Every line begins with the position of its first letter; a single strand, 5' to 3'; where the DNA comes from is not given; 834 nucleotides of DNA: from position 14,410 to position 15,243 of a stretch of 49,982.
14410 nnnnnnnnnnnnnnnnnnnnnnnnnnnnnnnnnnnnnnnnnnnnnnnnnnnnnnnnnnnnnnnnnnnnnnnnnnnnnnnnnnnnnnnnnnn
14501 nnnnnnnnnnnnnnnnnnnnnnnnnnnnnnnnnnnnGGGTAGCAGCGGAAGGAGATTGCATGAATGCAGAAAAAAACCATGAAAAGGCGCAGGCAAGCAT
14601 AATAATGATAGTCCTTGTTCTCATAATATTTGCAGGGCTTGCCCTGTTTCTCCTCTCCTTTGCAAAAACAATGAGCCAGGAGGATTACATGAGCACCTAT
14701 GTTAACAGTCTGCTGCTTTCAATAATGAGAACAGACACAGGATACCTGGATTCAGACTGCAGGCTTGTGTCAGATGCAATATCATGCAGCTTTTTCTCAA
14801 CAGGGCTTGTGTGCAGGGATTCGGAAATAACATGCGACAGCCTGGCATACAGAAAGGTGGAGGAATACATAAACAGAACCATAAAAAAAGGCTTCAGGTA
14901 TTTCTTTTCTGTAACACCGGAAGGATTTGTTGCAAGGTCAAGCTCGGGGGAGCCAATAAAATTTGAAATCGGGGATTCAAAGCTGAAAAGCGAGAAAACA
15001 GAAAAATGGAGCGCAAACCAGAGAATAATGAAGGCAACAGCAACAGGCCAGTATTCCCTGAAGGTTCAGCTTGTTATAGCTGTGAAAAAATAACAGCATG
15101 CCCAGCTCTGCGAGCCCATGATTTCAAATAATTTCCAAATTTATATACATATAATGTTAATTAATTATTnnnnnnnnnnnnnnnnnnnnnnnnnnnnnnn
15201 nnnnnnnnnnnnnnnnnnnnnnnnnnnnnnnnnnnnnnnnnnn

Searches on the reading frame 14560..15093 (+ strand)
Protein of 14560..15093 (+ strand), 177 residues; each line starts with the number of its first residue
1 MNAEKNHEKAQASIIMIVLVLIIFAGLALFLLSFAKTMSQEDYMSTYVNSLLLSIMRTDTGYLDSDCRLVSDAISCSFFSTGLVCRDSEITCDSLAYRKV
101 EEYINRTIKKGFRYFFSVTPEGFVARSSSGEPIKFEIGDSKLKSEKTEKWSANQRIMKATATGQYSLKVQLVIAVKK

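Call 25: search_protein_families(library=pfam, proteins=[window:14560-15093:+])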
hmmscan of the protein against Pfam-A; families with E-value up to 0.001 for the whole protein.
window:14560-15093:+ (177 aa): 0 families

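Call 89: search_protein_families(library=ncbifam, max_evalue=0.01, proteins=[window:14560-15093:+])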
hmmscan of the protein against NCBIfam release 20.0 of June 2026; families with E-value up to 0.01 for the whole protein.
window:14560-15093:+ (177 aa): 1 family
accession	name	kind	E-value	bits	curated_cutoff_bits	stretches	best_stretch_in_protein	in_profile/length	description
TIGR00933.1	2a38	subfamily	0.0078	15.4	331.15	0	14-73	200-260/391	TrkH family potassium uptake protein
